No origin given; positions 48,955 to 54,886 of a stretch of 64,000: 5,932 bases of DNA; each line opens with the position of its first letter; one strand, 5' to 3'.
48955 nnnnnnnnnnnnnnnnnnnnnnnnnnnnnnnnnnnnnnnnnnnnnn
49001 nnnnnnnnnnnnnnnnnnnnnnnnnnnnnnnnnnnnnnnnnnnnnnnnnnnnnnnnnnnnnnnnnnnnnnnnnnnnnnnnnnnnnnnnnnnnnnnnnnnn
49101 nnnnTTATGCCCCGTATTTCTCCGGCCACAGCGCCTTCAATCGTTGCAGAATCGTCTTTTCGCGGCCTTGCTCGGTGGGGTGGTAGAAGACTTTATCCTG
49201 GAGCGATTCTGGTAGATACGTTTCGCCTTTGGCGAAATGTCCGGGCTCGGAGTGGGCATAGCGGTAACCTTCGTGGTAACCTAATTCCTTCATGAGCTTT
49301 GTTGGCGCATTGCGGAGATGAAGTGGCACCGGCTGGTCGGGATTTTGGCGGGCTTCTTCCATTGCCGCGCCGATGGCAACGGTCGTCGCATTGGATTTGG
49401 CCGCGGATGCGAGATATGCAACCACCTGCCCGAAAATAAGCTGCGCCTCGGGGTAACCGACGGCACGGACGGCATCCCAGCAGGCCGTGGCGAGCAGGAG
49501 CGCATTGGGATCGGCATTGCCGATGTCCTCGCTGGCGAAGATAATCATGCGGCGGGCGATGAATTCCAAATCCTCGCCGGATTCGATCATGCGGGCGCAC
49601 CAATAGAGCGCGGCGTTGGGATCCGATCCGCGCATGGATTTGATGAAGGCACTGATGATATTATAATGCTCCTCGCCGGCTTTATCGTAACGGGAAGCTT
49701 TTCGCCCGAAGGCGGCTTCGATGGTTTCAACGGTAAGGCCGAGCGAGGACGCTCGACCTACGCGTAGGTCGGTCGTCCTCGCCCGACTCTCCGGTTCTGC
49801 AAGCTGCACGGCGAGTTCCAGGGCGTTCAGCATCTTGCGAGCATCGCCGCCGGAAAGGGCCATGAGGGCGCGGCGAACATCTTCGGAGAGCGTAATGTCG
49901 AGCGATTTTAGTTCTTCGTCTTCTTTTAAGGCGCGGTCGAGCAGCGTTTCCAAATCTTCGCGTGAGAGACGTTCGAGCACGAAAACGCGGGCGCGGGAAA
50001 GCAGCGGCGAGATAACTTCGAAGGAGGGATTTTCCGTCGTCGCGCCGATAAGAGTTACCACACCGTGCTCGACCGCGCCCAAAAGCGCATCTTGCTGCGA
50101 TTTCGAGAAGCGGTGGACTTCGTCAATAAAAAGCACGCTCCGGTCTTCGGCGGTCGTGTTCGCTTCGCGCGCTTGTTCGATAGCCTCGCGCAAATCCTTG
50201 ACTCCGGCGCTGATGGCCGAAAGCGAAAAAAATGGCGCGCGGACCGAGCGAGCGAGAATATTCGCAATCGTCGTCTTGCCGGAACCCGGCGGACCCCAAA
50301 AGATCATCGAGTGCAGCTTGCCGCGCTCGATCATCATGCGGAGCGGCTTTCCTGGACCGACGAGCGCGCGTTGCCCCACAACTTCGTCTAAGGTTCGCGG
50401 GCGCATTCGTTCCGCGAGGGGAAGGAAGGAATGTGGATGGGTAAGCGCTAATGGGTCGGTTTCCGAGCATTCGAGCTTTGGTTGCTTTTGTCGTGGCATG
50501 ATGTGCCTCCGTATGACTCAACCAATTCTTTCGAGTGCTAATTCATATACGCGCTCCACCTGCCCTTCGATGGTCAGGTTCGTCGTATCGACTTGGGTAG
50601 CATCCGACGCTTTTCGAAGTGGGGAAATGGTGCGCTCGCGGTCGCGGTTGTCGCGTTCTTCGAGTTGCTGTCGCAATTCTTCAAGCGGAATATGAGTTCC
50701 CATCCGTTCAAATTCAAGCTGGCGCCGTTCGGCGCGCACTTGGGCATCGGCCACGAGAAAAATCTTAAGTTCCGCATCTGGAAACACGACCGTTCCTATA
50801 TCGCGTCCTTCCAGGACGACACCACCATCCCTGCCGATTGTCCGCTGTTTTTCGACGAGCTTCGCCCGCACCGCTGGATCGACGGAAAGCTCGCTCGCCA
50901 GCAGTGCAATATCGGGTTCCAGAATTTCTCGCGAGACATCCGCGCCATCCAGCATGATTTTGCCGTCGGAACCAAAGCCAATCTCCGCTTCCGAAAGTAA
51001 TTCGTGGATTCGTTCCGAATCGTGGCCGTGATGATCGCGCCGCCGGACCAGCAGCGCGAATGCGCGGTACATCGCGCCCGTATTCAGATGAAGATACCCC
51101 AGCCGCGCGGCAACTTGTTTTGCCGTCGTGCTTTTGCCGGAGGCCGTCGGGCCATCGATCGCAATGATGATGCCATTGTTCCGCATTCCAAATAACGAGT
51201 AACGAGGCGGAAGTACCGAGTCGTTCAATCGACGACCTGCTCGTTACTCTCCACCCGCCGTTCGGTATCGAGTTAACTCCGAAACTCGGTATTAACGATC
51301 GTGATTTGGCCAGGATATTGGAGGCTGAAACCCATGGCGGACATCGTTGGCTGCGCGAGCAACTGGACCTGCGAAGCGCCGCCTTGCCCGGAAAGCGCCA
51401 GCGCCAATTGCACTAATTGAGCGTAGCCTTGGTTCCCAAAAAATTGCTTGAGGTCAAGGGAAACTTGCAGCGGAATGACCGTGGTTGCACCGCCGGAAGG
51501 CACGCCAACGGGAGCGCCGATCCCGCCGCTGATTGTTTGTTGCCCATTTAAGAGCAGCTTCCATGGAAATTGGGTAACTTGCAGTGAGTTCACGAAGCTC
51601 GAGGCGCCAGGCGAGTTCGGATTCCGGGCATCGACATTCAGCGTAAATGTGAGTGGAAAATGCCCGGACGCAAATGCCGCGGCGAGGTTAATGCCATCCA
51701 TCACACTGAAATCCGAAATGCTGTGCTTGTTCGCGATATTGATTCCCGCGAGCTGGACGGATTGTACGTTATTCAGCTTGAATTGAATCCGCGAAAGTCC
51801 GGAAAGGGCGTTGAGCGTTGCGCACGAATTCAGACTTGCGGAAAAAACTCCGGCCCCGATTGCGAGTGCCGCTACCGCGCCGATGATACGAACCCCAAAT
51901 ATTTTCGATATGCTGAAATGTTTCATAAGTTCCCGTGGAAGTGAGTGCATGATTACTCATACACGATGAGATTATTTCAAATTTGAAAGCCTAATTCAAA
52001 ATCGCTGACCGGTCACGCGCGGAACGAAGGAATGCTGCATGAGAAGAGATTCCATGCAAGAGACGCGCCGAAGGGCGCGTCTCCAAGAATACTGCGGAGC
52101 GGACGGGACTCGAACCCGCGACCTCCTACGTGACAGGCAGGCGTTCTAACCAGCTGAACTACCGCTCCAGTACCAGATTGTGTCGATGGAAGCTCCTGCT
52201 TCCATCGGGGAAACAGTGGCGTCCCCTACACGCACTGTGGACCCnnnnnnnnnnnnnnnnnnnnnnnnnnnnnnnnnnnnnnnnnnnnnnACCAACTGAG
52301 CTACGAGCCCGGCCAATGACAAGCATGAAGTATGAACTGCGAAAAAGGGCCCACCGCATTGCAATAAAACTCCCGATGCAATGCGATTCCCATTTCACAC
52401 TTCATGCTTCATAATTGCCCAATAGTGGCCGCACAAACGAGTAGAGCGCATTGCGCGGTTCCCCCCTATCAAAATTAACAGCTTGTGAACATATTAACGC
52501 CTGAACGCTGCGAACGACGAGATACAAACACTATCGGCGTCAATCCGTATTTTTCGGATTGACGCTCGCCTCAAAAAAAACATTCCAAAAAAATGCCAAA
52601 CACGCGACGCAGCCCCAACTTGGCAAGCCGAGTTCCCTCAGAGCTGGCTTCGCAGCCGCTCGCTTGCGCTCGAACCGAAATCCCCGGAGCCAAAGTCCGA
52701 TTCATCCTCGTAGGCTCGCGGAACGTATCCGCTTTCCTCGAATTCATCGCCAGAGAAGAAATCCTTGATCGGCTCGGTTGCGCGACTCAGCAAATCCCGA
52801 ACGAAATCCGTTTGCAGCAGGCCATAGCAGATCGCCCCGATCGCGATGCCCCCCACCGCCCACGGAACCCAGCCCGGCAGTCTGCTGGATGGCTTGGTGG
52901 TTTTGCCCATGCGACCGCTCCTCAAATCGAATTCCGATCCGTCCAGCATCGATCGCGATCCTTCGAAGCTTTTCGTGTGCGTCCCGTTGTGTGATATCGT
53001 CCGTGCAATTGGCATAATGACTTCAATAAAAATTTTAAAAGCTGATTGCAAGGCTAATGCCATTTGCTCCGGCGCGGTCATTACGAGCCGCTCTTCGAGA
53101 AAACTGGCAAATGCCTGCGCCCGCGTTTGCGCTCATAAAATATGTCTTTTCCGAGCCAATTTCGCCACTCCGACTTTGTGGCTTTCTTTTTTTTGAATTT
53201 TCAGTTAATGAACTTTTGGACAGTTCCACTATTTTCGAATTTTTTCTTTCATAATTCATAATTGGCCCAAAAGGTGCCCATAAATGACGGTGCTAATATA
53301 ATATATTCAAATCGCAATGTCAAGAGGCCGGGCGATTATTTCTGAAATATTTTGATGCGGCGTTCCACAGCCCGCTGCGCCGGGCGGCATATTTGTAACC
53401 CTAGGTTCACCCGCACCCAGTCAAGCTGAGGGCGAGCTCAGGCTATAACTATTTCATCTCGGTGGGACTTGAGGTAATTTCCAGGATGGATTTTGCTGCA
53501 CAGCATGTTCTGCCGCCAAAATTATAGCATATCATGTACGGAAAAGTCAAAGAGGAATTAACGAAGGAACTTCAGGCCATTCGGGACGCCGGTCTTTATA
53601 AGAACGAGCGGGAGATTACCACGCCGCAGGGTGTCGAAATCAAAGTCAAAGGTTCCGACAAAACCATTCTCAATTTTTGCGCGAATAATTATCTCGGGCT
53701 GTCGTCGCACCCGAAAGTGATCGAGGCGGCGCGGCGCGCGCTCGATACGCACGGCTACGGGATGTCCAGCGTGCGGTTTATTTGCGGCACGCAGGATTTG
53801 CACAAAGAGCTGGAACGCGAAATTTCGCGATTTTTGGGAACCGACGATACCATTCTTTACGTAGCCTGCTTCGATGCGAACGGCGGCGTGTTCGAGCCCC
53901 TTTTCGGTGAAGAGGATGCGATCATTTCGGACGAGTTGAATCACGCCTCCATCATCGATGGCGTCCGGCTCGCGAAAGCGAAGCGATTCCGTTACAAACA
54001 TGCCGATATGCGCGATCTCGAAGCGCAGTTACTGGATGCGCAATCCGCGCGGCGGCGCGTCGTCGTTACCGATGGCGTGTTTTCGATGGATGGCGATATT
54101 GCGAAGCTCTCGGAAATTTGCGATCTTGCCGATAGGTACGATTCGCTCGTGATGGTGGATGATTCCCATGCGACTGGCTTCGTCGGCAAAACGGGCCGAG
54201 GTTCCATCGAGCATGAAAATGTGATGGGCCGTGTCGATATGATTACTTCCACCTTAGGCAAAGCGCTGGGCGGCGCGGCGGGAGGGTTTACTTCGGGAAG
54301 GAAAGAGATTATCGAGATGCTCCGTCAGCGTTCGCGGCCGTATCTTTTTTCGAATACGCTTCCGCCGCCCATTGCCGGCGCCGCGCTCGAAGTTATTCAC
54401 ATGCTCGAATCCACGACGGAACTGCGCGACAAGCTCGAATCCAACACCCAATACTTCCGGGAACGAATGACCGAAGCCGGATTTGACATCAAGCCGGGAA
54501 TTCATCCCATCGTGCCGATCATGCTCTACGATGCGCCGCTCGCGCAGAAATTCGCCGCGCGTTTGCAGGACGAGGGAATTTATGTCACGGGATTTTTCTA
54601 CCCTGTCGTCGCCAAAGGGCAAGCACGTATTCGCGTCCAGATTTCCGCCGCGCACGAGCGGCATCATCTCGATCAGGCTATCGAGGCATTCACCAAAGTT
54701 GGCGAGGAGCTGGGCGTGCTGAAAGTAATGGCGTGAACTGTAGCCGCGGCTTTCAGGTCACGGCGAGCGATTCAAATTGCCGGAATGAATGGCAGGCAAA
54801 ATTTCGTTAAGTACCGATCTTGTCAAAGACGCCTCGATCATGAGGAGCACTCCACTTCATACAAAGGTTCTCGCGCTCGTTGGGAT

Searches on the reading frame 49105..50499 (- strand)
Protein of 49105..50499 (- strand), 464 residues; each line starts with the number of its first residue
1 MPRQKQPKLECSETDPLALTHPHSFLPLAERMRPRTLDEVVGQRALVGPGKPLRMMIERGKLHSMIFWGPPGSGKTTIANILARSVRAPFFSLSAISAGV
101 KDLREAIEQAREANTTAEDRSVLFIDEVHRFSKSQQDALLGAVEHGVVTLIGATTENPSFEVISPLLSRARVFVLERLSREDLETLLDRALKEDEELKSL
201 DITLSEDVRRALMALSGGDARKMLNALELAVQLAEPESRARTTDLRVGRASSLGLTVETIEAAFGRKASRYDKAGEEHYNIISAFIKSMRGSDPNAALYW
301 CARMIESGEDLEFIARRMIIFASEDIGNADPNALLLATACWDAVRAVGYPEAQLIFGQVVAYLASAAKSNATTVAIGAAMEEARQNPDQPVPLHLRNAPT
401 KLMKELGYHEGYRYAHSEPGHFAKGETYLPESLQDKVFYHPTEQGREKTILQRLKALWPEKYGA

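Call 57: search_protein_families(library=pfam, proteins=[window:49105-50499:-], max_evalue=0.001)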
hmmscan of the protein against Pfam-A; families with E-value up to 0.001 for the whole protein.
window:49105-50499:- (464 aa): 15 families
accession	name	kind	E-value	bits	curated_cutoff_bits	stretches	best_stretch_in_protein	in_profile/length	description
PF12002.13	MgsA_C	-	5.1e-68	228.6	27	1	291-458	1-167/167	MgsA AAA+ ATPase C terminal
PF16193.11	AAA_assoc_2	-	3.3e-25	88.6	34.3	1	200-290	3-81/81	AAA C-terminal domain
PF00004.35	AAA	-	1.1e-17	65.2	21.2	1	65-172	1-125/131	ATPase family associated with various cellular activities (AAA)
PF05496.18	RuvB_N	-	3.1e-13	50.2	27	1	32-151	1-116/159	Holliday junction DNA helicase RuvB P-loop domain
PF01078.27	Mg_chelatase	-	4e-07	30.1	20.3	0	62-83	22-43/207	Magnesium chelatase, subunit ChlI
PF13191.12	AAA_16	-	2.7e-06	28.4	32.6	0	58-89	20-51/167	AAA ATPase domain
PF07728.20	AAA_5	-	3.4e-06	27.6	22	1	65-155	2-102/139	AAA domain (dynein-related subfamily)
PF13401.12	AAA_22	-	1.3e-05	25.9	27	1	65-138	8-86/130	AAA domain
PF00158.32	Sigma54_activat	-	4.1e-05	23.8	20.2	0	115-182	89-157/168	Sigma-54 interaction domain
PF14532.12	Sigma54_activ_2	-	4.6e-05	24.1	25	1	68-146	27-96/138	Sigma-54 interaction domain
PF20720.3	nSTAND3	-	7.4e-05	22.9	27.2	1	63-110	18-64/155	Novel STAND NTPase 3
PF13604.12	AAA_30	-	7.8e-05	22.9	27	1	65-159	21-130/191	AAA domain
PF07724.20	AAA_2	-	0.00033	21.2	27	1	63-149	4-105/166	AAA domain (Cdc48 subfamily)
PF13173.12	AAA_14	-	0.00036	21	27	1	66-145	6-87/129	AAA domain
PF13479.12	AAA_24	-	0.00099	19.4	27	0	65-133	5-78/195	AAA domain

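Call 59: search_solved_structures(query=window:49105-50499:-, max_evalue=1e-20, show_alignments=1)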
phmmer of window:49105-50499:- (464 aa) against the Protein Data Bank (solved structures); distinct sequences matched with E-value up to 1e-20: 5.
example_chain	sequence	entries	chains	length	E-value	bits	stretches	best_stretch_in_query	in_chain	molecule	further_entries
3pvs_A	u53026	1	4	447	3.4e-128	431.2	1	23-455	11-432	Replication-associated recombination protein A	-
8g28_A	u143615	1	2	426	1.1e-85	291.2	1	28-456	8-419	ATPase, AAA family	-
3bge_A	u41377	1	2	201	1.6e-54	188.5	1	275-457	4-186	Predicted ATPase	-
3ctd_A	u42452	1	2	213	8.4e-39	136.7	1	261-452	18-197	Putative ATPase, AAA family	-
2r9g_A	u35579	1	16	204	1.3e-31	113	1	269-451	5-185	AAA ATPase, central region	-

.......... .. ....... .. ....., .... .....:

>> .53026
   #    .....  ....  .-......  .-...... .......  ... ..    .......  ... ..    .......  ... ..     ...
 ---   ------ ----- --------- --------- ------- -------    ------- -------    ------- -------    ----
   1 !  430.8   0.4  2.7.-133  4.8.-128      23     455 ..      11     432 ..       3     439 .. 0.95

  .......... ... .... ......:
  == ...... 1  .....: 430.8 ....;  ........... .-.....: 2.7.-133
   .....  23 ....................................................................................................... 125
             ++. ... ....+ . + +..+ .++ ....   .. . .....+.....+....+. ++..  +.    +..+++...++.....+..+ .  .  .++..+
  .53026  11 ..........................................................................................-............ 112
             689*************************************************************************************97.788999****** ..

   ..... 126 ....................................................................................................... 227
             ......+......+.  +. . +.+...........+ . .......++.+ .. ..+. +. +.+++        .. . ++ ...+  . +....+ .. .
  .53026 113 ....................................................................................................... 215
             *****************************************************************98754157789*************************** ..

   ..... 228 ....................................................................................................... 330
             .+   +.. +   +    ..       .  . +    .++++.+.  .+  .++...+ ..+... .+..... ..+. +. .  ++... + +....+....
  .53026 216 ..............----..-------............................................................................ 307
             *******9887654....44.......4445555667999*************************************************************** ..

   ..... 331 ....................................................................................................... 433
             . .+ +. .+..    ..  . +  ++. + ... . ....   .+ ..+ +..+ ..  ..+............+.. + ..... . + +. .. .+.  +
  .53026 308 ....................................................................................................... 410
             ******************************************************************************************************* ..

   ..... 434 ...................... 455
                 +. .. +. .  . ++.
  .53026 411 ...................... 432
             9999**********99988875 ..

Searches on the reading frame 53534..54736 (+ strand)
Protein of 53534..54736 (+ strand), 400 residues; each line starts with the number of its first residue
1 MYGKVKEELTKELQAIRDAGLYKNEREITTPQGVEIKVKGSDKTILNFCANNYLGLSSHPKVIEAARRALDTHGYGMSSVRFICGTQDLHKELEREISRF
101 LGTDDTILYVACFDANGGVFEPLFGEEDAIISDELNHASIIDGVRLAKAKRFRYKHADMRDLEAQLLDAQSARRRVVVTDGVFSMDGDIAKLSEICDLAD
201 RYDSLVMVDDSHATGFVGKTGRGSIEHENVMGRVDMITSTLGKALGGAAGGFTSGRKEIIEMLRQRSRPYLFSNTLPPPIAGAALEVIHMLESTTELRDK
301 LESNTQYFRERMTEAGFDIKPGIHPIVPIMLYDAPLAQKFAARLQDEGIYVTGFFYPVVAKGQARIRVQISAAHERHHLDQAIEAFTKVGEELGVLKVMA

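Call 20: find_encoding_contigs(protein=window:53534-54736:+, flank=3000, max_places=6)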
Protein window:53534-54736:+ (400 aa): no gene with exactly this product is on record in the collection.

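Call 57: search_protein_families(library=pfam, proteins=[window:53534-54736:+], max_evalue=0.001)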
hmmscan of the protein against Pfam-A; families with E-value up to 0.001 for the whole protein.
window:53534-54736:+ (400 aa): 1 family
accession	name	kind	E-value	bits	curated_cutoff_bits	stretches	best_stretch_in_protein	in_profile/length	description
PF00155.27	Aminotran_1_2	-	1.5e-65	222.2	19.7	1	44-386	2-361/361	Aminotransferase class I and II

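Call 66: search_protein_families(library=ncbifam, proteins=[window:53534-54736:+], max_evalue=0.00001)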
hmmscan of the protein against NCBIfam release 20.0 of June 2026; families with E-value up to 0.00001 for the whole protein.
window:53534-54736:+ (400 aa): 12 families
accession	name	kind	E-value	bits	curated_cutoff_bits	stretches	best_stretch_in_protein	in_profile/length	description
TIGR01822.1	2am3keto_CoA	equivalog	4e-203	674.6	493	1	6-396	2-393/393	glycine C-acetyltransferase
NF005394.0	PRK06939.1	equivalog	1.1e-195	650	460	1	2-395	2-396/397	glycine C-acetyltransferase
TIGR01825.1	gly_Cac_T_rel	subfamily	3.6e-135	450.6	535.4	1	9-396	1-385/385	BioF/Kbl family PLP-dependent acyltransferase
TIGR00858.1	bioF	equivalog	2e-111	372.3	426.45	1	22-386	2-364/365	8-amino-7-oxononanoate synthase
NF047600.1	SerpalmtaseCFB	equivalog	5.5e-105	351.3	640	1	10-394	12-393/395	serine palmitoyltransferase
NF047599.1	SerpalmtaseBetaP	equivalog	2.7e-88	296.3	500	1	41-394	41-394/394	serine palmitoyltransferase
TIGR01821.1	5aminolev_synth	equivalog_domain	1.3e-86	291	338.55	1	10-395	8-399/402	5-aminolevulinate synthase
NF047603.1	SerpalmtaseAlphaP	equivalog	4.3e-65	219.9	670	1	38-396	42-399/399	serine palmitoyltransferase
NF005526.0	PRK07179.1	equivalog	6e-57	193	428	1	39-392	50-398/407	alpha-hydroxyketone-type quorum-sensing autoinducer synthase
NF005697.0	PRK07505.1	subfamily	5.9e-52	176.6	342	1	39-391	44-400/405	hypothetical protein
NF004608.1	PRK05937.1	equivalog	7.1e-29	100.7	399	1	45-381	4-337/366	8-amino-7-oxononanoate synthase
NF000586.1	PRK00011.1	subfamily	2.8e-11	42.8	335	1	161-319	144-297/404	serine hydroxymethyltransferase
